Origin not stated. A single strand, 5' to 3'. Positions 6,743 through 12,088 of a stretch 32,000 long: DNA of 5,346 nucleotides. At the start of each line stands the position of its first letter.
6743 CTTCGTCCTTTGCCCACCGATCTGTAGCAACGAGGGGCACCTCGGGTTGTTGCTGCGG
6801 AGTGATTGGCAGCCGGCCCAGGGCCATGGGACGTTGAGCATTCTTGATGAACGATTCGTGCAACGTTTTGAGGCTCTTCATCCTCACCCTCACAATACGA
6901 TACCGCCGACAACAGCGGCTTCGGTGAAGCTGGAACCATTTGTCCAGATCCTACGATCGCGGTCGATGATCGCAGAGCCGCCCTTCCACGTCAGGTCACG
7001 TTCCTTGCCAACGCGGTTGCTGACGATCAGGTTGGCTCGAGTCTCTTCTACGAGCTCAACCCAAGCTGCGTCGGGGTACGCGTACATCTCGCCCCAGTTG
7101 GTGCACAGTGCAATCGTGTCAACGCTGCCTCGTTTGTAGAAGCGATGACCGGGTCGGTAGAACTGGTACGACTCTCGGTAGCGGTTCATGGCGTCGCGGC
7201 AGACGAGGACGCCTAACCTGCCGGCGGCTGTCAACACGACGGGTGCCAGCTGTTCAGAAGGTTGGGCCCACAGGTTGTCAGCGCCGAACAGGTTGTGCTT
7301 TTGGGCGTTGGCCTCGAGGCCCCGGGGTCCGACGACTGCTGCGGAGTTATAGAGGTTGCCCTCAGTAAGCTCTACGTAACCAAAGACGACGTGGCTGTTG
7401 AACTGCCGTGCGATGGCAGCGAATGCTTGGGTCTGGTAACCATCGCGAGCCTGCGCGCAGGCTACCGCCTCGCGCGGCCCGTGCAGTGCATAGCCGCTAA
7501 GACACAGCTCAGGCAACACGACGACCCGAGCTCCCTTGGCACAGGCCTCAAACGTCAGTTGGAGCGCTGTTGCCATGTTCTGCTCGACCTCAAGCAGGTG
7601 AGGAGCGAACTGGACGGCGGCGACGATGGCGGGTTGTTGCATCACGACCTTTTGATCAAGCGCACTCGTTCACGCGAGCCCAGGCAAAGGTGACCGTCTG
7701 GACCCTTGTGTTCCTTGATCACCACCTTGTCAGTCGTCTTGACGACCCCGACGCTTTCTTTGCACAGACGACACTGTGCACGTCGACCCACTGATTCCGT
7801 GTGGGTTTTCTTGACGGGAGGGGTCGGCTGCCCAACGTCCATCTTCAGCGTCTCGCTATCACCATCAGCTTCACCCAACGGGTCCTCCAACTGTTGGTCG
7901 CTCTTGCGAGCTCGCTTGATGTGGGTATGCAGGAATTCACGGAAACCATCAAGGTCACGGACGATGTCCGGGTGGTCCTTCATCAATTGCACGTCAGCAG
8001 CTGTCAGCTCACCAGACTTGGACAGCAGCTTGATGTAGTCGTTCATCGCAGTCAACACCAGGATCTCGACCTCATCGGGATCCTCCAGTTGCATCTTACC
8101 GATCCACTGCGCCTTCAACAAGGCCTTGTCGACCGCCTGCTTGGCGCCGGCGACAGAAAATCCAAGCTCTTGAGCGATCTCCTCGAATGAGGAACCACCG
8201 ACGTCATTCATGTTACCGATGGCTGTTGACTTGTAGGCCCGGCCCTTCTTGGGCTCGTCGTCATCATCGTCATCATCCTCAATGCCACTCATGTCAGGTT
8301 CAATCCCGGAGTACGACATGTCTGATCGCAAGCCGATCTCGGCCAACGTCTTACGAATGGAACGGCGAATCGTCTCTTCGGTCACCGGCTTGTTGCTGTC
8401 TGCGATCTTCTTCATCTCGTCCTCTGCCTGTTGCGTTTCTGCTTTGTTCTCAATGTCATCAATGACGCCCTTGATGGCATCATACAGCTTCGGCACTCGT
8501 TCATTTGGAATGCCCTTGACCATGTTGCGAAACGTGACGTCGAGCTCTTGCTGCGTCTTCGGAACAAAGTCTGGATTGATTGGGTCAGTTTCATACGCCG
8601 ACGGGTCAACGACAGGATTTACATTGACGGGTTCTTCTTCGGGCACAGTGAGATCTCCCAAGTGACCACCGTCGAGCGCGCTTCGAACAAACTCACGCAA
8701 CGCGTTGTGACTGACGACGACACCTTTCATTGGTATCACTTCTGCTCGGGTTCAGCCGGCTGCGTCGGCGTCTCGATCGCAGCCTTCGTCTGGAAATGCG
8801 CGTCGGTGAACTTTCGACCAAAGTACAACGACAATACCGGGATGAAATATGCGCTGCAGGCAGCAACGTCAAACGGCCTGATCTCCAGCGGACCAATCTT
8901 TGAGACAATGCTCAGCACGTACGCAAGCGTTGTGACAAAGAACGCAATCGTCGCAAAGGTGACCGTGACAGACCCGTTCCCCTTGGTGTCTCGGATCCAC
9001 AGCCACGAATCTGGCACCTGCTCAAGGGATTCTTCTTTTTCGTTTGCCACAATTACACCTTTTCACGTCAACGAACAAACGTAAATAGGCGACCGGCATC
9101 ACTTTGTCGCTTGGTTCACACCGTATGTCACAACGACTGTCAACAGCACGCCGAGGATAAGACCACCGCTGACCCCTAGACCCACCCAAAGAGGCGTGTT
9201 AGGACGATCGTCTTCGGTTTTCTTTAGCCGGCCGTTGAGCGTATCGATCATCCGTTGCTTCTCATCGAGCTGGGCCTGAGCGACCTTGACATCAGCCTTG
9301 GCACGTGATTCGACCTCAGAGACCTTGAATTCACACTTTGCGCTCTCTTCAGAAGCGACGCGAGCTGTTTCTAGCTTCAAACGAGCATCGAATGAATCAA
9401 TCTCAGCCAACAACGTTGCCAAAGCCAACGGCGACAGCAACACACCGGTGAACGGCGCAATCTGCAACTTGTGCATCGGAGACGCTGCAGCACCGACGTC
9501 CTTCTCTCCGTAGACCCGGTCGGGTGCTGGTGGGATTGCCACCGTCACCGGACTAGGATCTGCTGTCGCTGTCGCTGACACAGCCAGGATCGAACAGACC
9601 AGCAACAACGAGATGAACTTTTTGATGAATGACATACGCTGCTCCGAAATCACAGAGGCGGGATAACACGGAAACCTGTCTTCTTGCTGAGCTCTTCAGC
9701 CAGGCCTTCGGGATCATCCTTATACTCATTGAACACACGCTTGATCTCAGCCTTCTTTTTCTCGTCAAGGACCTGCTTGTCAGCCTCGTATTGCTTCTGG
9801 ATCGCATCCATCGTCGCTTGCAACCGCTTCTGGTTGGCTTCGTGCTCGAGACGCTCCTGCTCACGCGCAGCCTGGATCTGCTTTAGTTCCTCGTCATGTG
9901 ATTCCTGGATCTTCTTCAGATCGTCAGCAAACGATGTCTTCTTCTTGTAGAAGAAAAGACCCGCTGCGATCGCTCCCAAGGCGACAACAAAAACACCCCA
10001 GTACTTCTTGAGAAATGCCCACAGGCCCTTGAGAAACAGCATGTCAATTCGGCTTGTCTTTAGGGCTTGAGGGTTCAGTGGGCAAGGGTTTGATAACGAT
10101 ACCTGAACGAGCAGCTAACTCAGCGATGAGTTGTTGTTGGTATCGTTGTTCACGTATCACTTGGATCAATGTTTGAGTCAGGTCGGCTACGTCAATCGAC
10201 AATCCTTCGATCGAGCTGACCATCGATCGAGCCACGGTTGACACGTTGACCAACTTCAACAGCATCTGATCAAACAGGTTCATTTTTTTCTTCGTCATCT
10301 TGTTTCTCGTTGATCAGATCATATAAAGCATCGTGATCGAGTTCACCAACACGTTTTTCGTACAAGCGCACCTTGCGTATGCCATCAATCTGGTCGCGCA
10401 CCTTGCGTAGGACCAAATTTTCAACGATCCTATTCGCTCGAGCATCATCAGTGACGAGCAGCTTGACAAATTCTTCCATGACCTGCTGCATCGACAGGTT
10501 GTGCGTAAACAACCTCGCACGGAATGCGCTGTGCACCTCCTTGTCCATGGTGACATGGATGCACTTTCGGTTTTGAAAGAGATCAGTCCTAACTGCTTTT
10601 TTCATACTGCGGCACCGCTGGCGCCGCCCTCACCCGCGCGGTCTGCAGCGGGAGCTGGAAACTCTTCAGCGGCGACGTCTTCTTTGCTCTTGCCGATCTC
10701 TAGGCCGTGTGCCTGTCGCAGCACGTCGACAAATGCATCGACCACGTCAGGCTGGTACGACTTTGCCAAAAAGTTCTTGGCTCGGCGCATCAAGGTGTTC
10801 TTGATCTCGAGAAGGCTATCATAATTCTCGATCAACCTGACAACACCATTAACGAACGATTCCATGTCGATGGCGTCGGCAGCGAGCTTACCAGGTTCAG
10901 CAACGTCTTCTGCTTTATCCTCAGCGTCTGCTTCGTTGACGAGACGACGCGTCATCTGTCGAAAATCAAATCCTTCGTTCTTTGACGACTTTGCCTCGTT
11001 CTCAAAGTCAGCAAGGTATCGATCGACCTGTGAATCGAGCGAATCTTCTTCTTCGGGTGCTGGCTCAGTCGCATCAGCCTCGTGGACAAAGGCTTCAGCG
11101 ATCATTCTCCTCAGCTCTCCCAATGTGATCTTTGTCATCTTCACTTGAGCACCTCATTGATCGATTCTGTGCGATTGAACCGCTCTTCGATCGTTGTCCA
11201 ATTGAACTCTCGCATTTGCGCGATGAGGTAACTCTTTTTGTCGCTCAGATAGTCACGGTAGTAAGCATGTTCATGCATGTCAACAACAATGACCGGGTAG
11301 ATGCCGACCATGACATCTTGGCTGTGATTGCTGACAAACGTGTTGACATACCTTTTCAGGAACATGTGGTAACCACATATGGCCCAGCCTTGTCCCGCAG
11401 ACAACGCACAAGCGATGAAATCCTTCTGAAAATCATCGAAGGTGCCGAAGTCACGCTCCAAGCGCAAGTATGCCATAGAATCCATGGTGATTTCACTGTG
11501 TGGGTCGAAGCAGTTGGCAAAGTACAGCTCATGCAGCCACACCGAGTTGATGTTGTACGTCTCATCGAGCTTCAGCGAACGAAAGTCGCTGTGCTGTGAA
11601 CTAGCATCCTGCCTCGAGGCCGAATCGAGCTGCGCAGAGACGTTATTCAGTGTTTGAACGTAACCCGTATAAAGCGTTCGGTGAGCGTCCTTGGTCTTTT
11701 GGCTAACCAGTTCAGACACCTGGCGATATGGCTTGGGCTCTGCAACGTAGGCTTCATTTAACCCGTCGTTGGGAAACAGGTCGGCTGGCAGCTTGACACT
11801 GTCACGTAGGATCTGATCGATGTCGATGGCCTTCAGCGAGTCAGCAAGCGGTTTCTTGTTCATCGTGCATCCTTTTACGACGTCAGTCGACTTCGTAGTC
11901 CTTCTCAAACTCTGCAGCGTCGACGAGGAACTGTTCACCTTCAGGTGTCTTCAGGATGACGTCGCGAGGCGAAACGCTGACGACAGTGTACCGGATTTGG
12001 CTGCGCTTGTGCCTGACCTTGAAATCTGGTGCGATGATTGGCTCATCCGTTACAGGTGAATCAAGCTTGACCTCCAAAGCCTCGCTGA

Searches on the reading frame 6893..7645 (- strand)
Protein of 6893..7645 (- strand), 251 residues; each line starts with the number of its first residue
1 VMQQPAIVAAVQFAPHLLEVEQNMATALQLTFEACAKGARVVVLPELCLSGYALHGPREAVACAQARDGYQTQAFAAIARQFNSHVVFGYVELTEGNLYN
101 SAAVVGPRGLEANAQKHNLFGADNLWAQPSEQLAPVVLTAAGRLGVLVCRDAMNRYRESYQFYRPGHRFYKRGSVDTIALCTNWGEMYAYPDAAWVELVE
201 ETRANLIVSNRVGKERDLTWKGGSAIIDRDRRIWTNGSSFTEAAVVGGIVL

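Call 12: search_protein_families(library=pfam, proteins=[window:6893-7645:-], max_evalue=0.001)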
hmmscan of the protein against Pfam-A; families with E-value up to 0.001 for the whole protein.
window:6893-7645:- (251 aa): 1 family
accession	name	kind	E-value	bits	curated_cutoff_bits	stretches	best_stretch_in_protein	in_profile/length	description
PF00795.27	CN_hydrolase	-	1.9e-25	90.1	23.2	1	8-243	2-240/256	Carbon-nitrogen hydrolase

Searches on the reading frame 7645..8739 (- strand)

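Call 12: search_protein_families(library=pfam, proteins=[window:7645-8739:-], max_evalue=0.001)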
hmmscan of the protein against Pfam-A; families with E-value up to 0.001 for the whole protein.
window:7645-8739:- (365 aa): 1 family
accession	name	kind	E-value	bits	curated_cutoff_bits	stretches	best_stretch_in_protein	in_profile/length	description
PF08281.18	Sigma70_r4_2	-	0.00068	19.7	25.7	0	177-208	21-52/54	Sigma-70, region 4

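Call 43: search_protein_families(library=phrogs, proteins=[window:7645-8739:-], max_evalue=0.001)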
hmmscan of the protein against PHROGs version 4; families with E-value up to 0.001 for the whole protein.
window:7645-8739:- (365 aa): 0 families

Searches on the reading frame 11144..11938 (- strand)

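Call 12: search_protein_families(library=pfam, proteins=[window:11144-11938:-], max_evalue=0.001)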
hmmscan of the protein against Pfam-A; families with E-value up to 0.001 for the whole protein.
window:11144-11938:- (265 aa): 2 families
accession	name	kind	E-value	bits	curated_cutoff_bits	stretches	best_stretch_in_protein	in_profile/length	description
PF02777.23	Sod_Fe_C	-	1.8e-19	70.1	20.9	1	159-253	8-102/102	Iron/manganese superoxide dismutases, C-terminal domain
PF00081.27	Sod_Fe_N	-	0.00049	20.9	27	0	78-142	18-80/82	Iron/manganese superoxide dismutases, alpha-hairpin domain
